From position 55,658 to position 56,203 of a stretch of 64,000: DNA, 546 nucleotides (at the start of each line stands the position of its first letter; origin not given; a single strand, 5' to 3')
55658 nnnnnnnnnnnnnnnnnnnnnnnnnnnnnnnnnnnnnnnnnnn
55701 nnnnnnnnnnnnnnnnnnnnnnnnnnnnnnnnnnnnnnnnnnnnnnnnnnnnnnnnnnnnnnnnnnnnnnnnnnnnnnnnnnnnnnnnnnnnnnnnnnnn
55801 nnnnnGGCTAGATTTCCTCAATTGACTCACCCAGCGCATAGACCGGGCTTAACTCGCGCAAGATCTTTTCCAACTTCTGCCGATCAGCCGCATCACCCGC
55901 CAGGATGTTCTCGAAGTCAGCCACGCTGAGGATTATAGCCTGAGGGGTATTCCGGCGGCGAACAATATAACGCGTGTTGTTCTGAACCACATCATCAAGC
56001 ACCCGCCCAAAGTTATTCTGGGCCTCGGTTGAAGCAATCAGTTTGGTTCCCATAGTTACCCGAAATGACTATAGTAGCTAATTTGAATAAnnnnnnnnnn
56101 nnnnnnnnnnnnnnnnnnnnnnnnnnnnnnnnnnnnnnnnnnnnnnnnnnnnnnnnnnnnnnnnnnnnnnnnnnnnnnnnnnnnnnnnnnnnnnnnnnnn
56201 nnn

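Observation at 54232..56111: Type II R-M pair with a Phd/YefM antitoxin-like gene where a controller would sit, and no toxin partner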

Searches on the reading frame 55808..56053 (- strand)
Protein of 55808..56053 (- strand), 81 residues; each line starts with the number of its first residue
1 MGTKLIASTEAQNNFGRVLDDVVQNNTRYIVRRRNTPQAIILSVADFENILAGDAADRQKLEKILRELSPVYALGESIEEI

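Call 3: search_protein_families(library=pfam, proteins=[window:55808-56053:-], max_evalue=0.1)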
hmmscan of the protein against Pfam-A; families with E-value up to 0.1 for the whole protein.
window:55808-56053:- (81 aa): 4 families
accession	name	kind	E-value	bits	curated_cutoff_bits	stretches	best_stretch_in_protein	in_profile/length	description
PF02604.26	PhdYeFM_antitox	-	5.8e-10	39.3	29.8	1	7-58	5-56/74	Antitoxin Phd_YefM, type II toxin-antitoxin system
PF12910.14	PHD_like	-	0.0019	18.7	27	1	7-52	6-52/141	Antitoxin of toxin-antitoxin, RelE / RelB, TA system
PF18506.7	RelB-like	-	0.0088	16.3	27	1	26-51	3-28/62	RelB Antitoxin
PF23248.1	KH_PARP14_2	-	0.087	13.1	27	0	50-68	40-58/72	PARP14, second type I KH domain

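Call 4: search_protein_families(library=ncbifam, proteins=[window:55808-56053:-], max_evalue=0.1)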
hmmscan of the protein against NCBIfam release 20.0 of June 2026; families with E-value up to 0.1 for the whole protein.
window:55808-56053:- (81 aa): 1 family
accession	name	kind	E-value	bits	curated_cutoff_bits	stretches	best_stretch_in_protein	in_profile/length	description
TIGR01552.1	phd_fam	subfamily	2.5e-07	29.9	20.8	1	6-50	2-45/53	type II toxin-antitoxin system prevent-host-death family antitoxin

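Call 5: search_protein_families(library=padloc, proteins=[window:55808-56053:-], max_evalue=0.1)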
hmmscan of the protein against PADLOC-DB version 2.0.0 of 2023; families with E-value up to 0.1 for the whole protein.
window:55808-56053:- (81 aa): 0 families

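Call 8: search_solved_structures(query=window:55811-56053:-, max_evalue=1, show_alignments=2)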
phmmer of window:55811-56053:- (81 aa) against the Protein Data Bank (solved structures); distinct sequences matched with E-value up to 1: 4.
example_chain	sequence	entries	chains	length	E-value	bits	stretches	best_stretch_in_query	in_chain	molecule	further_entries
4nad_B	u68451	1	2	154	0.0048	20.4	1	38-74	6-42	Regulation of nuclear pre-mRNA domain-containing protein 1B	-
4fla_A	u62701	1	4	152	0.0068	20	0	39-74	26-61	Regulation of nuclear pre-mRNA domain-containing protein 1B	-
3k6q_A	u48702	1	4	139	0.65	13.7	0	3-35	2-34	Putative ligand binding protein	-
4xwp_A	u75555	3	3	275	0.94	13.2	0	32-75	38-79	ESX-1 secretion-associated protein EspB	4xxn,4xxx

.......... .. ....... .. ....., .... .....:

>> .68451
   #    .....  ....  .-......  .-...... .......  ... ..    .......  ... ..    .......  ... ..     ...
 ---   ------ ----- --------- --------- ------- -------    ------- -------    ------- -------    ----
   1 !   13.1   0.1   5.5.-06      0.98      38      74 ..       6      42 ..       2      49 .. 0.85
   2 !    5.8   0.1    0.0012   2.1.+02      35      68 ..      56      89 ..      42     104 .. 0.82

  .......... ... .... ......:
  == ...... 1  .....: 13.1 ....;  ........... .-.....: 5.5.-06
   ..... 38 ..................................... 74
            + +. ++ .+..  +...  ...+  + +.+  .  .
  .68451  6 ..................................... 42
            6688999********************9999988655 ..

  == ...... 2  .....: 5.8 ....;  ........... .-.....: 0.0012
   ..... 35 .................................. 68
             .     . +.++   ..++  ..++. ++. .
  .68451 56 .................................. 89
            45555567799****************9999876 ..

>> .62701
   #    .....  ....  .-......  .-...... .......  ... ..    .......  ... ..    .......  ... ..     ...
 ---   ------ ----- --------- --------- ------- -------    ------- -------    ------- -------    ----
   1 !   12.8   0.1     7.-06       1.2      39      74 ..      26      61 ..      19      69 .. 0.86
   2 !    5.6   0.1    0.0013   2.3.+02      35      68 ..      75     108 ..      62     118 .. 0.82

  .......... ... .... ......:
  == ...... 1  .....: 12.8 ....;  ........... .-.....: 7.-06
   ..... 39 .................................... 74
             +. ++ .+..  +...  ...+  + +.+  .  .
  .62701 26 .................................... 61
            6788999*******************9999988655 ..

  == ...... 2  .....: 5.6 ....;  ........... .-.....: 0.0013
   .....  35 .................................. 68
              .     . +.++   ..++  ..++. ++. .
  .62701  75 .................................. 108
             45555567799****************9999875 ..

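Call 12: find_homologous_proteins(query=window:55811-56053:-, max_evalue=0.001)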
Query window:55811-56053:- (81 aa): 369 proteins with E <= 0.001 among 369 candidates; the best 120 are listed.
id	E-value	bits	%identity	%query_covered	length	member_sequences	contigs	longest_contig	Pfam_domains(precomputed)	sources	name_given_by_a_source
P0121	2.2e-43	162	100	100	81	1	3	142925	PF02604.27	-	-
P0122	8.3e-43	161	98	100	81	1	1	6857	PF02604.27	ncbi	-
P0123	1.2e-42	160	98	100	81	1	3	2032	PF02604.27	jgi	jgi:prevent-host-death family protein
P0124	3.1e-42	159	96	100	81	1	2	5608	PF02604.27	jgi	-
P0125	4.5e-42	158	96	100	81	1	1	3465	PF02604.27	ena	-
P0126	6.0e-42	158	96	100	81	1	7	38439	PF02604.27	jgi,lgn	jgi:prevent-host-death family protein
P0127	2.2e-33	131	79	99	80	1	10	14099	PF02604.27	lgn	-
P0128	2.3e-33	131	75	99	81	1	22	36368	PF02604.27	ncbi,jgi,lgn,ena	jgi:prevent-host-death family protein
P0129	3.1e-33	130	78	99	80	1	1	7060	PF02604.27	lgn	-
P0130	3.3e-33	130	75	99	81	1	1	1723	PF02604.27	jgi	jgi:prevent-host-death family protein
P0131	8.6e-33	129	74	99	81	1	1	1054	PF02604.27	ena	-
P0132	8.8e-33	129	74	99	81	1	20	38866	PF02604.27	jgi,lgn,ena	-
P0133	8.8e-33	129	74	99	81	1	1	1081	PF02604.27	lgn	-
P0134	9.4e-33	129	76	99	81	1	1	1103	PF02604.27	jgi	-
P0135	1.6e-32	128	78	98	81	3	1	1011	PF02604.27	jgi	jgi:prevent-host-death family protein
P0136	1.7e-32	128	74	99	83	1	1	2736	PF02604.27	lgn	-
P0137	2.3e-32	128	76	99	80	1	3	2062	PF02604.27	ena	-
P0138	3.1e-32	127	75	99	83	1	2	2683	PF02604.27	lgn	-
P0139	3.6e-32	127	74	99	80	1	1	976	PF02604.27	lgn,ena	-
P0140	4.1e-32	127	76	99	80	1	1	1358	PF02604.27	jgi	jgi:prevent-host-death family protein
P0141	4.1e-32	127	74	99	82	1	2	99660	PF02604.27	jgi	jgi:prevent-host-death family protein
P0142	4.4e-32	127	74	99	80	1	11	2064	PF02604.27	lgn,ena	-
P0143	4.8e-32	127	74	99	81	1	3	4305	PF02604.27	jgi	-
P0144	5.7e-32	126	75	99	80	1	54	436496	PF02604.27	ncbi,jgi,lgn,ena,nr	ncbi:MAG: type II toxin-antitoxin system Phd/YefM family antitoxin [Candidatus Promineofilum sp.]|jg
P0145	5.8e-32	126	74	99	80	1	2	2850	PF02604.27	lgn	-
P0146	6.6e-32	126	73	99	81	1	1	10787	PF02604.27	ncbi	-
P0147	8.1e-32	126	74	99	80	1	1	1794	PF02604.27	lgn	-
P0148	8.7e-32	126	71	99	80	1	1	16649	PF02604.27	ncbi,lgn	-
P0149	8.7e-32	126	73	99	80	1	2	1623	PF02604.27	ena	-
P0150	9.6e-32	126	75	99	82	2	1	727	PF02604.27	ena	-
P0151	1.0e-31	126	74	99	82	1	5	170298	PF02604.27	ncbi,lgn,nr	ncbi:MAG: hypothetical protein BroJett011_38450 [Chloroflexota bacterium]|nr:MAG: hypothetical prote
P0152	1.1e-31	125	76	99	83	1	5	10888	PF02604.27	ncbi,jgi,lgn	-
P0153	1.1e-31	125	74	99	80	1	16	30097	PF02604.27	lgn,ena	-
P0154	1.1e-31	125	73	99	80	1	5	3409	PF02604.27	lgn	-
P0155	1.4e-31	125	73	96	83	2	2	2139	PF02604.27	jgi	jgi:prevent-host-death family protein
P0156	1.5e-31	125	73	99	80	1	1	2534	PF02604.27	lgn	-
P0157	1.6e-31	125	73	99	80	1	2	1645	PF02604.27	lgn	-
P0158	2.0e-31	125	74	99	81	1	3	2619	PF02604.27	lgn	-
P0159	2.2e-31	124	74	99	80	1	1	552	PF02604.27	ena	-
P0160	2.2e-31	124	73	99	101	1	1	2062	PF02604.27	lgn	-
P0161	2.4e-31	124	74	99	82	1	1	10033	PF02604.27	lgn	-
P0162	2.7e-31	124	74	99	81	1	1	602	PF02604.27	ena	-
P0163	2.7e-31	124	74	99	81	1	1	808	PF02604.27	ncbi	-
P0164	2.8e-31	124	73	99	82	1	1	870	PF02604.27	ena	-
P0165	3.0e-31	124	71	99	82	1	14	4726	PF02604.27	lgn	-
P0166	3.0e-31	124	73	99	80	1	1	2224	PF02604.27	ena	-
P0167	3.1e-31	124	74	99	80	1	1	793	PF02604.27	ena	-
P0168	3.1e-31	124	73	99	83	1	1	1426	PF02604.27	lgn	-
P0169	3.5e-31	124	76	99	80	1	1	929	PF02604.27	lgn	-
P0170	3.8e-31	124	75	99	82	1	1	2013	PF02604.27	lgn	-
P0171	4.2e-31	124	73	99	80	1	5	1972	PF02604.27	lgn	-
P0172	4.2e-31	124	73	99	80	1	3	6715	PF02604.27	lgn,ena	-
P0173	4.5e-31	123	73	99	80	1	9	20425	PF02604.27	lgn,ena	-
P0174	5.3e-31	123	73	99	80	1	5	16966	PF02604.27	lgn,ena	-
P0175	6.3e-31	123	70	99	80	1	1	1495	PF02604.27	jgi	jgi:PHD/YefM family antitoxin component YafN of YafNO toxin-antitoxin module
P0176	7.3e-31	123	71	99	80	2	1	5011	PF02604.27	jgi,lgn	jgi:PHD/YefM family antitoxin component YafN of YafNO toxin-antitoxin module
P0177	1.0e-30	122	71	99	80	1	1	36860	PF02604.27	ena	-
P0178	1.3e-30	122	71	99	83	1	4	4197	PF02604.27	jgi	jgi:PHD/YefM family antitoxin component YafN of YafNO toxin-antitoxin module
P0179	1.5e-30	122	73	99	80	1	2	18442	PF02604.27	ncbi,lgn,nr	ncbi:MAG: type II toxin-antitoxin system Phd/YefM family antitoxin [Anaerolineales bacterium]|nr:typ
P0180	1.5e-30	122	71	99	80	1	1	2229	PF02604.27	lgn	-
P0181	1.6e-30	122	73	99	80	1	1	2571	PF02604.27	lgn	-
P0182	1.8e-30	122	71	99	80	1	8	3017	PF02604.27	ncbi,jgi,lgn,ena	-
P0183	1.8e-30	122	75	99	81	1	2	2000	PF02604.27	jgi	jgi:prevent-host-death family protein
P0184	1.9e-30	121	76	99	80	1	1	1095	PF02604.27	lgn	-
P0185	1.9e-30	121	73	99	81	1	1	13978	PF02604.27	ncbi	-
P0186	2.0e-30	121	73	99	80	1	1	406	PF02604.27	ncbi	-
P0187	2.1e-30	121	76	99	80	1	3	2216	PF02604.27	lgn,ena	-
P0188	2.2e-30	121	71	99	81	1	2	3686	PF02604.27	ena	-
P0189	2.4e-30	121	70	99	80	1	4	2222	PF02604.27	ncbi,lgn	-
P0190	2.8e-30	121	71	99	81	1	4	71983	PF02604.27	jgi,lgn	jgi:prevent-host-death family protein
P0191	2.9e-30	121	71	99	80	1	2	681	PF02604.27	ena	-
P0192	3.2e-30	121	76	99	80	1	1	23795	PF02604.27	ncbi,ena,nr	ncbi:MAG: type II toxin-antitoxin system Phd/YefM family antitoxin [Chloroflexales bacterium]|nr:typ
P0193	3.7e-30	121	74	99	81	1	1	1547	PF02604.27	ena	-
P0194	3.8e-30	121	71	99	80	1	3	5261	PF02604.27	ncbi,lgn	-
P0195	3.9e-30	120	74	99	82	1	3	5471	PF02604.27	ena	-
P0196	4.6e-30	120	76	96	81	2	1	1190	PF02604.27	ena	-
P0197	4.8e-30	120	74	99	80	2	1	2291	PF02604.27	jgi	jgi:prevent-host-death family protein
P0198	4.8e-30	120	70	99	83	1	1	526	PF02604.27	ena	-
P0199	5.2e-30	120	76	98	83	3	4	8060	PF02604.27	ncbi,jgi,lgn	jgi:prevent-host-death family protein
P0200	6.3e-30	120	73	99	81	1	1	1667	PF02604.27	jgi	jgi:prevent-host-death family protein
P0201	6.4e-30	120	70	99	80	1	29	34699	PF02604.27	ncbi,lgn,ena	-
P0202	7.4e-30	120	71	99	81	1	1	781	PF02604.27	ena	-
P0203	7.4e-30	120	75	99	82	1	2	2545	PF02604.27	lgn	-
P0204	8.5e-30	119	73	99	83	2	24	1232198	PF02604.27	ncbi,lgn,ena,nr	ncbi:MAG: hypothetical protein DPW09_04150 [Anaerolineae bacterium]|nr:type II toxin-antitoxin syste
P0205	8.8e-30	119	69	99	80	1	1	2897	PF02604.27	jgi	jgi:prevent-host-death family protein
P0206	8.8e-30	119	69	99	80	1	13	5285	PF02604.27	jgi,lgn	-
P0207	9.1e-30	119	73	99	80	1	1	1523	PF02604.27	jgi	jgi:prevent-host-death family protein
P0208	9.5e-30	119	73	99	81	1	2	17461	PF02604.27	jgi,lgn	jgi:prevent-host-death family protein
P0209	1.0e-29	119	70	98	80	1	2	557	PF02604.27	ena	-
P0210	1.1e-29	119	74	99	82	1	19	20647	PF02604.27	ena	-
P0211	1.1e-29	119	74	96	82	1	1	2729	PF02604.27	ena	-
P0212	1.2e-29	119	70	99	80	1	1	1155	PF02604.27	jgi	jgi:prevent-host-death family protein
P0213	1.3e-29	119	75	99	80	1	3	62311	PF02604.27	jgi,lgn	jgi:prevent-host-death family protein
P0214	1.4e-29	119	74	96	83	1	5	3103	PF02604.27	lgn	-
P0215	1.4e-29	119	71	99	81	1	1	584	PF02604.27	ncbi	-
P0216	1.5e-29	119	68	98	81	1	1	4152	PF02604.27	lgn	-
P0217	1.7e-29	118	72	100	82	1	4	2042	PF02604.27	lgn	-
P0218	1.8e-29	118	73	99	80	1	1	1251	PF02604.27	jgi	jgi:prevent-host-death family protein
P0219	2.0e-29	118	72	98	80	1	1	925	PF02604.27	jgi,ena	-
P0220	2.0e-29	118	75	98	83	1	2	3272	PF02604.27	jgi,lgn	-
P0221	2.1e-29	118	70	99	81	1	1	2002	PF02604.27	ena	-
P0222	2.4e-29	118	74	96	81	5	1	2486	PF02604.27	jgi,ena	jgi:prevent-host-death family protein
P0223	2.9e-29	118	69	99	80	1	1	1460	PF02604.27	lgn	-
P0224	3.1e-29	118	70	99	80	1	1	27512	PF02604.27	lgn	-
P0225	3.1e-29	118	71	99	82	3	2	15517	PF02604.27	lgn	-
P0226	3.2e-29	118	70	99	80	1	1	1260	PF02604.27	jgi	jgi:PHD/YefM family antitoxin component YafN of YafNO toxin-antitoxin module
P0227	3.2e-29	118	76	96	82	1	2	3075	PF02604.27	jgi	jgi:prevent-host-death family protein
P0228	3.3e-29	118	71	99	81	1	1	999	PF02604.27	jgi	jgi:prevent-host-death family protein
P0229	3.3e-29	118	73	99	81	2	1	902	PF02604.27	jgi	jgi:prevent-host-death family protein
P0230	3.4e-29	118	70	99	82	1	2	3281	PF02604.27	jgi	jgi:hypothetical protein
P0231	3.5e-29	117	68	99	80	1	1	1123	PF02604.27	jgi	jgi:PHD/YefM family antitoxin component YafN of YafNO toxin-antitoxin module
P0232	3.6e-29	117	71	99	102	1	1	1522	PF02604.27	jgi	jgi:PHD/YefM family antitoxin component YafN of YafNO toxin-antitoxin module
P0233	4.1e-29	117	73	96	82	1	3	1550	PF02604.27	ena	-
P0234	4.2e-29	117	71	99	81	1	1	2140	PF02604.27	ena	-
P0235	4.4e-29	117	71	99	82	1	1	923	PF02604.27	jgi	jgi:PHD/YefM family antitoxin component YafN of YafNO toxin-antitoxin module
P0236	4.4e-29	117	71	98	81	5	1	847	PF02604.27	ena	-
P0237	5.4e-29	117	73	99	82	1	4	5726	PF02604.27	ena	-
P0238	5.6e-29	117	69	99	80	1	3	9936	PF02604.27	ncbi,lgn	-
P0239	6.7e-29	117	70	99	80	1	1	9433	PF02604.27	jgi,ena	jgi:hypothetical protein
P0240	7.1e-29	116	73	98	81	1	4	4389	PF02604.27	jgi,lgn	-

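Call 34: find_related_loci(query=A3, collection=metagenome_contigs, flank=4000)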
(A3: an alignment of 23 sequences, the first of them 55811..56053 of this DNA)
Query A3 (81 aa) in metagenome_contigs; peptide patterns used: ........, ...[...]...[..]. (x = any residue, [..] = any of these).
266 stretches matched a pattern; 84 encode a relative of the query (tblastn E <= 1e-3); the best 80 are kept; 80 distinct loci.
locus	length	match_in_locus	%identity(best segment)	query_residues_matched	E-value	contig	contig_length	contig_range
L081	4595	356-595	75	1-80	1e-40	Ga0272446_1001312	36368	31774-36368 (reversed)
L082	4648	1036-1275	75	1-80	1e-40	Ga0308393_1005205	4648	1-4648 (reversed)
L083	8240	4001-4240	74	1-80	4e-40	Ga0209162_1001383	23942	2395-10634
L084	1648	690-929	75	1-80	3e-40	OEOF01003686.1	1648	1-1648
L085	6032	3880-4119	75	1-80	8e-40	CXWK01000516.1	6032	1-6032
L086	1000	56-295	70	1-80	2e-40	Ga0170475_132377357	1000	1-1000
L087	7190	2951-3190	73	1-80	1e-38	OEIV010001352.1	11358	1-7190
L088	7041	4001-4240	71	1-80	9e-38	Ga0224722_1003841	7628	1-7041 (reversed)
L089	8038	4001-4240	71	1-80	9e-38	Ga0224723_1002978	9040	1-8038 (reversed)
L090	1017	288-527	71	1-80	2e-39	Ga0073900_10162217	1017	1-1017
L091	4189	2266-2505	70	1-80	1e-37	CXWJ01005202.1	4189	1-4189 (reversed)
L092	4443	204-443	74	1-80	9e-38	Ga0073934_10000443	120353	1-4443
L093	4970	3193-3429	73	1-79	5e-36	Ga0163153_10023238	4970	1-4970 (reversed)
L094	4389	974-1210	73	1-79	5e-36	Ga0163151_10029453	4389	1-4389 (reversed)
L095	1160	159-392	76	3-80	7e-37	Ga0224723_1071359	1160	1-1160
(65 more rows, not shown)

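Call 41: predict_structure(alignment_id=A3)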
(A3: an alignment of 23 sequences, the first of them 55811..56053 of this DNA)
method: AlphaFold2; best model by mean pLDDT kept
length: 81 residues; sequences in the alignment: 23
mean_pLDDT: 58.4   pTM: 0.37
mean pLDDT of the five models: 58.4, 55.5, 53.3, 53.0, 47.4
residues with pLDDT >= 90: 0; 70-90: 18; 50-70: 42; < 50: 21
segments of 3 or more residues with pLDDT < 50: 1-13, 76-81
pLDDT, mean of each block of 10 residues (from residue 1): 40 50 53 61 68 75 71 51 38
secondary structure, 60 per line:
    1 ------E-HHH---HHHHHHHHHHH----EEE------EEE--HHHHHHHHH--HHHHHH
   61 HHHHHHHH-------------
elements in order: H15-25 E30-32 E39-41 H44-52 H55-68

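Call 42: search_solved_structures(query=A3, max_evalue=1, show_alignments=2)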
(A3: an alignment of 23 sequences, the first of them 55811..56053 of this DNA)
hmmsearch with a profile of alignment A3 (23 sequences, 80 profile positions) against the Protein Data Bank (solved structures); distinct sequences matched with E-value up to 1: 10.
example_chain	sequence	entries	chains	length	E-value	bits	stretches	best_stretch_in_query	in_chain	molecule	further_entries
6jho_A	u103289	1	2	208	0.2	15.2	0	13-37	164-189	Cag pathogenicity island protein (Cag6)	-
5toh_A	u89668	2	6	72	0.28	14.7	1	42-79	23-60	Polymerase cofactor VP35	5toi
4xwp_A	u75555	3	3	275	0.41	14.2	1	34-72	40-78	ESX-1 secretion-associated protein EspB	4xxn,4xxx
7p13_A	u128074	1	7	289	0.45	14.1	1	34-72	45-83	ESX-1 secretion-associated protein EspB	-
8ako_A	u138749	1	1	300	0.48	14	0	34-72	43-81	ESX-1 secretion-associated protein EspB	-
2a6q_A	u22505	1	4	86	0.58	13.7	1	4-51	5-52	Antitoxin yefM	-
3j83_A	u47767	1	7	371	0.69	13.5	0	34-72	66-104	ESX-1 secretion-associated protein EspB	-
7v5y_B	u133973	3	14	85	0.87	13.2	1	7-53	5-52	Antitoxin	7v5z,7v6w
6xzc_A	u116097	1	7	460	0.95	13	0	34-72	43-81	ESX-1 secretion-associated protein EspB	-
4xy3_A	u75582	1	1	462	0.96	13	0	34-72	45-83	ESX-1 secretion-associated protein EspB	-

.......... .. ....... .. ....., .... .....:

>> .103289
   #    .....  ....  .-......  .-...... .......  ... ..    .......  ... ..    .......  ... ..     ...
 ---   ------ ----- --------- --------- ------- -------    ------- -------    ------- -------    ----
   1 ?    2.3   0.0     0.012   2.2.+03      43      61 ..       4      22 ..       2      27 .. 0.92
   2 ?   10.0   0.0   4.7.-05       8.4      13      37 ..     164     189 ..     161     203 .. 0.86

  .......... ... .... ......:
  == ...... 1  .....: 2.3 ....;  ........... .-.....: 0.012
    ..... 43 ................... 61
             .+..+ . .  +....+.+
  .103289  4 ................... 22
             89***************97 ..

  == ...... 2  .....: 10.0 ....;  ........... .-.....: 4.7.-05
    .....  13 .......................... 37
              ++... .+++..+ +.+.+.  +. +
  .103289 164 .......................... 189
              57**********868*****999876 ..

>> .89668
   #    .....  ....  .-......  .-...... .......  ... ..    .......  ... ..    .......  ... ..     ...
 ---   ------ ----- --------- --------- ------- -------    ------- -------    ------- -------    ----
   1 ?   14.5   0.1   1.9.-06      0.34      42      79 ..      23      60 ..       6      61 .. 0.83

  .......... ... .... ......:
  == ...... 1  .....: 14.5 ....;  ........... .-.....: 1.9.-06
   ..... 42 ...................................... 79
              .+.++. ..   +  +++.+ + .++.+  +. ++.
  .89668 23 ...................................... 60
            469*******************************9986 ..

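Call 52: fold_search(model_id=the predicted structure, library=pdb)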
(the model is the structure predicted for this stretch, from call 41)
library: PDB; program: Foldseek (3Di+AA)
matches with E <= 10: 296; with E <= 0.001: 0
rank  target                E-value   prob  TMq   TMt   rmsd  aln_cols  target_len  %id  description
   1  3oei_N                3.5e-01  0.18  0.28  0.27  16.6        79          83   18  Crystal structure of Mycobacterium tuberculosis RelJK (Rv3357-Rv3358-RelBE3) (released 2011-03-16)
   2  3vod_B                5.5e-01  0.14  0.23  0.14  11.0        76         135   16  Crystal Structure of mutant MarR C80S from E.coli (released 2013-03-06)
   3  3voe_B                8.5e-01  0.12  0.23  0.14  11.0        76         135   16  Crystal Structure of wild type MarR (apo form) from E.coli (released 2013-03-06)
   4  6y2d_B                9.7e-01  0.11  0.28  0.31   8.0        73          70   10  Crystal structure of the second KH domain of FUBP1 (released 2020-03-25)
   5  3jw4_C                1.1e+00  0.06  0.21  0.13  12.7        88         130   19  The structure of a putative MarR family transcriptional regulator from Clostridium acetobutylicum (released 2009-12-22)
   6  5hli_B                1.3e+00  0.08  0.26  0.17   9.7        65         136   23  Structure of Disulfide formed AbfR (released 2017-01-25)
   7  6qh0_D                1.3e+00  0.10  0.26  0.20   9.4        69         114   19  The complex structure of hsRosR-S5 (VNG0258H/RosR-S5) (released 2019-07-10)
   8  7udi_B                1.5e+00  0.11  0.27  0.12  10.1        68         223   24  Full-length dimer of DNA-Damage Response Protein C from Deinococcus radiodurans (released 2023-02-22)
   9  7dvu                  1.6e+00  0.08  0.23  0.15  12.0        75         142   15  Crystal structure of heme sensor protein PefR in complex with heme and cyanide (released 2021-09-29)
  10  7dvt                  1.7e+00  0.08  0.27  0.17  12.2        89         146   15  Crystal structure of heme sensor protein PefR in complex with heme and carbon monoxide (released 2021-09-29)
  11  6ama_P                1.7e+00  0.07  0.21  0.27   9.8        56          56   14  Structure of S. coelicolor/S. venezuelae BldC-smeA-ssfA complex to 3.09 Angstrom (released 2018-03-28)
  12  3gfj                  1.7e+00  0.07  0.26  0.18  11.8        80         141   15  Crystal structure of the ST1710 mutant (R89A) protein (released 2009-08-25)
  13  3e8o_A                1.7e+00  0.05  0.22  0.20  10.7        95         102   16  CRYSTAL STRUCTURE OF A PUTATIVE ANTIBIOTIC BIOSYNTHESIS MONOOXYGENASE (DR_2100) FROM DEINOCOCCUS RADIODURANS AT 1.40 A (released 2008-09-09)
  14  7udi_A                1.8e+00  0.10  0.27  0.13  10.2        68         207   24  Full-length dimer of DNA-Damage Response Protein C from Deinococcus radiodurans (released 2023-02-22)
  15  3vb2_A                2.1e+00  0.07  0.25  0.17  10.4        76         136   16  Crystal Structure of the Reduced Form of MarR from E.coli (released 2013-01-30)
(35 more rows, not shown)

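Call 69: find_encoding_contigs(protein=P0144, flank=4000, max_places=5)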
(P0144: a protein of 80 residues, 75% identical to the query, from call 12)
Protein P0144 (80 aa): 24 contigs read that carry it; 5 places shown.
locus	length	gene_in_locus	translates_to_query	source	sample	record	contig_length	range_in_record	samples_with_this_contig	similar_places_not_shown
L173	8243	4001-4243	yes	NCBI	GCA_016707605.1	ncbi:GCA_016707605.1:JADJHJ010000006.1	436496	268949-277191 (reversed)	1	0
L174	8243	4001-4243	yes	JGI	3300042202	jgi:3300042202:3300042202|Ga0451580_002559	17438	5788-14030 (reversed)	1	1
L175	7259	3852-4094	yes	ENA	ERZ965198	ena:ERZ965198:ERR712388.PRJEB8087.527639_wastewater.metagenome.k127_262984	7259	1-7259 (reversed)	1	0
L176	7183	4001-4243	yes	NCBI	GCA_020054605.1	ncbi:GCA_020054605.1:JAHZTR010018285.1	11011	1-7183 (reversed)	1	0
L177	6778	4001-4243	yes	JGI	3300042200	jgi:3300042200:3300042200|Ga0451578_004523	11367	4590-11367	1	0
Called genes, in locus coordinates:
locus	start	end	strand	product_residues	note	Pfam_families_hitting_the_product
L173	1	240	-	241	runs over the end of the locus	PF00753:Lactamase_B, PF12706:Lactamase_B_2 (faint)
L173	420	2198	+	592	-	PF00501:AMP-binding, PF23562:AMP-binding_C_3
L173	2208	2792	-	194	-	PF28474:DUF8412, PF13376:OmdA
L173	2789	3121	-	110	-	PF02452:PemK_toxin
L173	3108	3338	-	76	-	-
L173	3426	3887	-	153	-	PF00583:Acetyltransf_1, PF13673:Acetyltransf_10 (weak), PF13508:Acetyltransf_7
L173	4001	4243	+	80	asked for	PF02604:PhdYeFM_antitox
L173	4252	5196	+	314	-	PF01555:N6_N4_Mtase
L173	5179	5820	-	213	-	-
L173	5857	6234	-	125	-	PF18929:DUF5678 (faint)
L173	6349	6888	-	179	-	PF05163:DinB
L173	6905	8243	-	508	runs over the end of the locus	PF13541:ChlI, PF01078:Mg_chelatase, PF13335:Mg_chelatase_C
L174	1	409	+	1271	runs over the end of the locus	?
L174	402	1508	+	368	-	-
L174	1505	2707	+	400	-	PF01935:DUF87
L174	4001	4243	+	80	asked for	PF02604:PhdYeFM_antitox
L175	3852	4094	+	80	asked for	PF02604:PhdYeFM_antitox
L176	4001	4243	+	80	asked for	PF02604:PhdYeFM_antitox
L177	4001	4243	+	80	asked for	PF02604:PhdYeFM_antitox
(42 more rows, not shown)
